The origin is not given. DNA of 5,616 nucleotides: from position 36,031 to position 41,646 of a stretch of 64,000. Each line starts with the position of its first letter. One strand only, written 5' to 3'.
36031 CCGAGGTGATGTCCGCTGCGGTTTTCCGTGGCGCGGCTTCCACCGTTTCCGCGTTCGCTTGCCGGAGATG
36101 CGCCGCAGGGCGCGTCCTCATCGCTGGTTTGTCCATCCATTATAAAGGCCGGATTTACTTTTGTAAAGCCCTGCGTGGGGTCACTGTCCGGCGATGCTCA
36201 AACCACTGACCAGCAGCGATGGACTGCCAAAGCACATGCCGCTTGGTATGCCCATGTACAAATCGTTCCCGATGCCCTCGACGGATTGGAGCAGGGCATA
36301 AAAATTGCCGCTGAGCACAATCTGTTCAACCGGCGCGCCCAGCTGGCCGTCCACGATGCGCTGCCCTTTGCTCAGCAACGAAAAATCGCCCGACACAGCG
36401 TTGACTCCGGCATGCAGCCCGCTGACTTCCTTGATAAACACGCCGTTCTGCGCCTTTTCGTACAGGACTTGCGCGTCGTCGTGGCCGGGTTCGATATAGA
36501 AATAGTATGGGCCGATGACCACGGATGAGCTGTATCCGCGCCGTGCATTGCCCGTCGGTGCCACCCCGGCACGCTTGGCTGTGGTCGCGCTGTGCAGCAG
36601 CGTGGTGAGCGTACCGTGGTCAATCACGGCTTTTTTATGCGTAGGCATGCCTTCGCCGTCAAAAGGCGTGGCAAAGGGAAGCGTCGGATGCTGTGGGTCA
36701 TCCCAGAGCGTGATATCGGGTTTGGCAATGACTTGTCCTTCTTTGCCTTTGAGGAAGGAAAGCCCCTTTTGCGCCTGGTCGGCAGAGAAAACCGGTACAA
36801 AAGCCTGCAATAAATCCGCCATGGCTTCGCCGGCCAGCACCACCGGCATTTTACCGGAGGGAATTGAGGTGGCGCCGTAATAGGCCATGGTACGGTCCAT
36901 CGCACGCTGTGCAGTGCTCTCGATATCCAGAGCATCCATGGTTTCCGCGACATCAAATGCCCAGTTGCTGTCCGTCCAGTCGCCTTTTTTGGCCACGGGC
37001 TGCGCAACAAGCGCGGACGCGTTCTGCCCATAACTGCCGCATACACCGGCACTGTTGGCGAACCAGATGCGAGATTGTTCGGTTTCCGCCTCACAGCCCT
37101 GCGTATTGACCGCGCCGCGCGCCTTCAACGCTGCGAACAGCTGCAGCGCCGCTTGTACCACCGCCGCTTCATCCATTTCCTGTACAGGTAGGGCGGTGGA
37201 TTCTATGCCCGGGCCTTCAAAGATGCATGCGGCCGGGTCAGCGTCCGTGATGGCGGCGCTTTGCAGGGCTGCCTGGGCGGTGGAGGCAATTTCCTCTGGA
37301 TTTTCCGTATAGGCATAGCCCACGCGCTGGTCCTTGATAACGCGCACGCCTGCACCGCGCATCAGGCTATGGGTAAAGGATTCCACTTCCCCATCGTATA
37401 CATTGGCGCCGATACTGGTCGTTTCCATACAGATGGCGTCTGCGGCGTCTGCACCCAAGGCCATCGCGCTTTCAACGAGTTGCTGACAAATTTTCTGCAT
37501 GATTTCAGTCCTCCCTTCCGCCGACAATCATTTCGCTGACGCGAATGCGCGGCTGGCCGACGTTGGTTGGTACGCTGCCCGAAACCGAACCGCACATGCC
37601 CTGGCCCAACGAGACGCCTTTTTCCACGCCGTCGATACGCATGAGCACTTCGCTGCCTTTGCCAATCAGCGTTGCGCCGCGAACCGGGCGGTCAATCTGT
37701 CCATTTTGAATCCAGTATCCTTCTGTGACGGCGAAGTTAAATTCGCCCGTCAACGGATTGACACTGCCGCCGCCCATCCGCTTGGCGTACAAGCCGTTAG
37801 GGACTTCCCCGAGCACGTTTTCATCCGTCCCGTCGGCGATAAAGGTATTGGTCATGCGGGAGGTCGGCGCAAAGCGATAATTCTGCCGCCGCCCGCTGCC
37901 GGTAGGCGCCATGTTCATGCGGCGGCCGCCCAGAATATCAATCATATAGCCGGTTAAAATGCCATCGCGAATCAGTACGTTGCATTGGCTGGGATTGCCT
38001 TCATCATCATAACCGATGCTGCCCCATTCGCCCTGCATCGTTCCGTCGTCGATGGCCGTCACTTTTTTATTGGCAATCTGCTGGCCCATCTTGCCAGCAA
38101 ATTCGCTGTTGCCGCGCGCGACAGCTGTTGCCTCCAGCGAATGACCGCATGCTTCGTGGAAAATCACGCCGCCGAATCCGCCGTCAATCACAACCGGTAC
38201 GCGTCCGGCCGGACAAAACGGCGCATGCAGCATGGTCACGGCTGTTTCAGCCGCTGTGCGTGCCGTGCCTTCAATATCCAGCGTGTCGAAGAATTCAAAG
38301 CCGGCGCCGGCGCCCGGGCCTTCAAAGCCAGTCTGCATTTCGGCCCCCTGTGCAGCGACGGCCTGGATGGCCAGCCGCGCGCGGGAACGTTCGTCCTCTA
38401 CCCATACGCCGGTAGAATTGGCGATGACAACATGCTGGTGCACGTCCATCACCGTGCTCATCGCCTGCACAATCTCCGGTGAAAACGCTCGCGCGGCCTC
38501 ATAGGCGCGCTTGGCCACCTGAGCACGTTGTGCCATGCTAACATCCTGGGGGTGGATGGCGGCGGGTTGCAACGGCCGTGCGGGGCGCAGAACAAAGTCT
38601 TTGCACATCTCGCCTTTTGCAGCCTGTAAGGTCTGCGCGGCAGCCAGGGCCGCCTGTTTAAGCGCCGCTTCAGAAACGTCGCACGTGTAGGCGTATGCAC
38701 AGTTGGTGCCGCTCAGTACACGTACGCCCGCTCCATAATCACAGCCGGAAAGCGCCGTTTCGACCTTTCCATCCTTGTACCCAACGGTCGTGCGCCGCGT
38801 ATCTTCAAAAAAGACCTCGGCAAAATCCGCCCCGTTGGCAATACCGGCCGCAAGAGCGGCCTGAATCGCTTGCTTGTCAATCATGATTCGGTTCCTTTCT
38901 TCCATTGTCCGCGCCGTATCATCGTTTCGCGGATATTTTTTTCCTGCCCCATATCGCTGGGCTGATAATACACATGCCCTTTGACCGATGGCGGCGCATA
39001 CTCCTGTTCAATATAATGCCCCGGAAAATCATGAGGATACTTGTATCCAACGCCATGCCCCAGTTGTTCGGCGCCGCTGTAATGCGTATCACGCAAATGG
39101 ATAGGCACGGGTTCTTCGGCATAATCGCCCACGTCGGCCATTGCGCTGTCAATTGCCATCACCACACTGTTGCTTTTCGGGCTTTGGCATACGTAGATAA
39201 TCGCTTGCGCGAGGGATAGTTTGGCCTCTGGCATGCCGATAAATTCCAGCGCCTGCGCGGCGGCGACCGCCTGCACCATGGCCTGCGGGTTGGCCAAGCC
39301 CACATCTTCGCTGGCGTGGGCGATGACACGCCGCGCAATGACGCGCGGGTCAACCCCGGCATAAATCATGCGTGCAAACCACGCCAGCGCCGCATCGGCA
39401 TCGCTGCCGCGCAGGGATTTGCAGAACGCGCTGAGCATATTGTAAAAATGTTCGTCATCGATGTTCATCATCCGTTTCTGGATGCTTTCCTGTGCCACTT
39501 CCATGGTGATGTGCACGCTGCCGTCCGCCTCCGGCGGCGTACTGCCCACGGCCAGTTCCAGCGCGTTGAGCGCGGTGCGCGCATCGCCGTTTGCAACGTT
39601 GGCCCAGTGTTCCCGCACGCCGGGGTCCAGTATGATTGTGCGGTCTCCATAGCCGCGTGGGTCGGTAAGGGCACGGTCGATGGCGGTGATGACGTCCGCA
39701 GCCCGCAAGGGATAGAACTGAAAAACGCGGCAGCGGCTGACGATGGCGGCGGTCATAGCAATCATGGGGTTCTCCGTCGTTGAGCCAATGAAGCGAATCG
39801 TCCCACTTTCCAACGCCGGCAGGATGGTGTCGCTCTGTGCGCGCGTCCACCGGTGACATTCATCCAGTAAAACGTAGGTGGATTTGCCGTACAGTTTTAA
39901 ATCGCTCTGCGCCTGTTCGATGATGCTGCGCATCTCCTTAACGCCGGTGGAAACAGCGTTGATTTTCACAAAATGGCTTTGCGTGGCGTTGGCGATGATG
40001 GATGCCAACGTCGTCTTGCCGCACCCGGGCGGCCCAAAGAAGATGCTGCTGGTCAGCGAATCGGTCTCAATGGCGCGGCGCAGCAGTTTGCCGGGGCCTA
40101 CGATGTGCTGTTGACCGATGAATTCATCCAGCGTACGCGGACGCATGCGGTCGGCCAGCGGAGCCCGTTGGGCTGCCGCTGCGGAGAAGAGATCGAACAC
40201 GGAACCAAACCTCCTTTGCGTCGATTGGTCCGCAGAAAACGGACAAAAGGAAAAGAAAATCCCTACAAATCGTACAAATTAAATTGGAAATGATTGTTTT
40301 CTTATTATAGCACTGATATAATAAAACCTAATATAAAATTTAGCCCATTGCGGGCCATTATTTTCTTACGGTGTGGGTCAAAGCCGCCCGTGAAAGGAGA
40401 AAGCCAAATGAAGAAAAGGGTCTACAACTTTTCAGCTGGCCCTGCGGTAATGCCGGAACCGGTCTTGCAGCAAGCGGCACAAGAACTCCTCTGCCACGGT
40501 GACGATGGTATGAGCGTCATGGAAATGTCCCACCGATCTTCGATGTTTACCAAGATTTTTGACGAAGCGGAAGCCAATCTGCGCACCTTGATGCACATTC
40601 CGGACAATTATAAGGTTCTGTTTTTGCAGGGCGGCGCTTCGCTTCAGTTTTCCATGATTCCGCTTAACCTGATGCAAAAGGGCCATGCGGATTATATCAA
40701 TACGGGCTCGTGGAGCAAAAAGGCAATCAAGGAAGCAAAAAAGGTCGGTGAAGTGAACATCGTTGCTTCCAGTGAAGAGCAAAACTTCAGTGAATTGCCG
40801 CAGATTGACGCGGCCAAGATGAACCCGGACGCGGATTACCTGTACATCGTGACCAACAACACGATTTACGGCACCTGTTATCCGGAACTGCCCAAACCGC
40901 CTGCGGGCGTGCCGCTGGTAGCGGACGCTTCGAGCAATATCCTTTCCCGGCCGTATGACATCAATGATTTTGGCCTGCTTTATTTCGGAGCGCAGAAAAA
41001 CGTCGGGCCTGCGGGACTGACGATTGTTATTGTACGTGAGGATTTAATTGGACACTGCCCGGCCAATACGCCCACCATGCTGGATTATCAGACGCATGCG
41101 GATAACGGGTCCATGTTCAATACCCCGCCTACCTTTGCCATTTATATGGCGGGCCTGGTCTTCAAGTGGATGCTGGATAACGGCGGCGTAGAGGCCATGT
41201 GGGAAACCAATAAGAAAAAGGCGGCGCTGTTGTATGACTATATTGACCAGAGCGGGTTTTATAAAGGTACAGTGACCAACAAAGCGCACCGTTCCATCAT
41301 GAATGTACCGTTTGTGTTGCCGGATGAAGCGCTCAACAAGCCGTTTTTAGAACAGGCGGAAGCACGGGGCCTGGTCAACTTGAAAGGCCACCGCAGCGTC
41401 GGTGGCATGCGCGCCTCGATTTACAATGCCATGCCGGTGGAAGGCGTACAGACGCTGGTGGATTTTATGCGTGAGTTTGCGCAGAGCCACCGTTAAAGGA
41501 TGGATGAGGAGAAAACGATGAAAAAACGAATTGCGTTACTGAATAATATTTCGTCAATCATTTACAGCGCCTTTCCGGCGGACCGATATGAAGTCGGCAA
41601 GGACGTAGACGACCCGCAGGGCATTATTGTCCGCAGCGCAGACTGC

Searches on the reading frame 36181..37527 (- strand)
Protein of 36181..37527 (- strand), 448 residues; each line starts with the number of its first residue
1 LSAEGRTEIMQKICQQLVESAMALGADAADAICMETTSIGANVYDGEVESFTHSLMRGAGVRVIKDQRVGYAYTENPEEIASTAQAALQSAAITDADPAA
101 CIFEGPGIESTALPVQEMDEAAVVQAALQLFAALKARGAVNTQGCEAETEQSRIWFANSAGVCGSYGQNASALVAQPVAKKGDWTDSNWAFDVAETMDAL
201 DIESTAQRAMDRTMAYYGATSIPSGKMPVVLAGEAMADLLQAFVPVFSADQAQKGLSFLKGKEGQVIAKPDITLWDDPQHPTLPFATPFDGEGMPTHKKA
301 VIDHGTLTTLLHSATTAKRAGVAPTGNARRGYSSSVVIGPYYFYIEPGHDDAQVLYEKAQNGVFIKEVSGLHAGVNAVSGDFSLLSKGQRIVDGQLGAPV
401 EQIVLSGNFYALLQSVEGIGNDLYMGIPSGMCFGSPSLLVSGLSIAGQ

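Call 10: search_protein_families(library=pfam, max_evalue=1e-8, proteins=[window:36181-37527:-])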
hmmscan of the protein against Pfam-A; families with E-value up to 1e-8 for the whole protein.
window:36181-37527:- (448 aa): 2 families
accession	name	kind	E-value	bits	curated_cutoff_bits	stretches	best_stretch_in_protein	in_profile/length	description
PF19289.4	PmbA_TldD_3rd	-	2.3e-67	226.8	22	1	224-447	1-220/220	PmbA/TldA metallopeptidase C-terminal domain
PF01523.21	PmbA_TldD_1st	-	2.6e-13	50.3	20.9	1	29-91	1-65/65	PmbA/TldA metallopeptidase domain 1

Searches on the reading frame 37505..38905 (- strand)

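Call 10: search_protein_families(library=pfam, max_evalue=1e-8, proteins=[window:37505-38905:-])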
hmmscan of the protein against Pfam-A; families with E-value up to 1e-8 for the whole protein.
window:37505-38905:- (466 aa): 3 families
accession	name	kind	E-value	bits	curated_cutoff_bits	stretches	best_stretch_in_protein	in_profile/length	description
PF19289.4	PmbA_TldD_3rd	-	3e-62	210.1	22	1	234-463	2-220/220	PmbA/TldA metallopeptidase C-terminal domain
PF19290.4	PmbA_TldD_2nd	-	2e-23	83.3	20.9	1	118-226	2-109/109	PmbA/TldA metallopeptidase central domain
PF01523.21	PmbA_TldD_1st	-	2.1e-14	53.9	20.9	1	29-90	1-62/65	PmbA/TldA metallopeptidase domain 1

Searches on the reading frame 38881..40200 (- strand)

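Call 3: search_protein_families(library=pfam, proteins=[window:38881-40200:-])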
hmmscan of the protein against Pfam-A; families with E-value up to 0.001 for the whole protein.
window:38881-40200:- (439 aa): 8 families
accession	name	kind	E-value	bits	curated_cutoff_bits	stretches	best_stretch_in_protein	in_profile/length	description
PF12002.13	MgsA_C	-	5.6e-67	225.3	27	1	265-427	1-163/167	MgsA AAA+ ATPase C terminal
PF16193.11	AAA_assoc_2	-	8.2e-22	77.7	34.3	1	187-264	3-81/81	AAA C-terminal domain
PF00004.35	AAA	-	3.9e-13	50.4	21.2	1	53-163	2-129/131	ATPase family associated with various cellular activities (AAA)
PF05496.18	RuvB_N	-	4.2e-12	46.5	27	1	19-137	1-115/159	Holliday junction DNA helicase RuvB P-loop domain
PF13173.12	AAA_14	-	1.5e-06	28.7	27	1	53-168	6-126/129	AAA domain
PF07728.20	AAA_5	-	0.0002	21.8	22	1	53-139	3-99/139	AAA domain (dynein-related subfamily)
PF00910.28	RNA_helicase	-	0.00043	21.2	21.5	1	53-142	2-79/105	RNA helicase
PF13401.12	AAA_22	-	0.00082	20.1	27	0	53-122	9-82/130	AAA domain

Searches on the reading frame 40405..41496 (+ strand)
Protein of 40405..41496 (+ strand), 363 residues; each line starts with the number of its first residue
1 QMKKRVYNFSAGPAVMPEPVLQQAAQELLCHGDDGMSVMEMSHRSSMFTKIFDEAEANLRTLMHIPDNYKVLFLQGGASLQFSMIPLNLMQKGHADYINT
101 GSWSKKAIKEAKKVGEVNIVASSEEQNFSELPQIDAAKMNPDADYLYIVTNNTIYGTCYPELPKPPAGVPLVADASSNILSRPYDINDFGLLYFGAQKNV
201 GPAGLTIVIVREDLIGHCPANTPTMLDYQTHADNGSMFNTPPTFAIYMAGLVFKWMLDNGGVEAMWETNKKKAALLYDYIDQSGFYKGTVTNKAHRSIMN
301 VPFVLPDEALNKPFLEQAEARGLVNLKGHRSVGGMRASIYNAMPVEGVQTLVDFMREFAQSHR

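Call 3: search_protein_families(library=pfam, proteins=[window:40405-41496:+])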
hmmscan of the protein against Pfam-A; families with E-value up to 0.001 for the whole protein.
window:40405-41496:+ (363 aa): 1 family
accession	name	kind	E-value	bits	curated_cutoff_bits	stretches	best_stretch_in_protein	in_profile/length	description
PF00266.25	Aminotran_5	-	2.4e-50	172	21.5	1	6-351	1-371/371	Aminotransferase class-V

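Call 6: search_protein_families(library=ncbifam, proteins=[window:40405-41496:+])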
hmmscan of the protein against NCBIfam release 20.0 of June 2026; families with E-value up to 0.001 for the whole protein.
window:40405-41496:+ (363 aa): 8 families
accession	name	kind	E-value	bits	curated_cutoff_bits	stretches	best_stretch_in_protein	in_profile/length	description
NF003764.0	PRK05355.1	equivalog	3.7e-167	555.7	253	1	4-362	2-356/357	3-phosphoserine/phosphohydroxythreonine transaminase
TIGR01364.1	serC_1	equivalog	2.9e-157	523.1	443.6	1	6-362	1-358/358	phosphoserine transaminase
NF009112.0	PRK12462.1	equivalog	3.9e-120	401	563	1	2-362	2-364/365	phosphoserine transaminase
TIGR01366.1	serC_3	equivalog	3.5e-18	65.9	401.65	1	32-351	23-350/361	phosphoserine transaminase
NF002841.0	PRK03080.1-2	equivalog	1.3e-12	47.4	477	1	36-311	34-319/389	phosphoserine transaminase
TIGR03301.1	PhnW-AepZ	equivalog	3.4e-11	43.1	360.8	1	38-357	20-353/355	2-aminoethylphosphonate aminotransferase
TIGR01365.1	serC_2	equivalog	2e-10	40.3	448.2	1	38-311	27-310/374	phosphoserine transaminase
NF010006.0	PRK13479.1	equivalog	1.7e-07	30.7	296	1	47-324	34-325/369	2-aminoethylphosphonate--pyruvate transaminase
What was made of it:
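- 40408..41496 (+): serC (phosphoserine transaminase). Upstream neighbour, not part of the Se-Mo feature. NF003764 at 556 bits (call 6).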
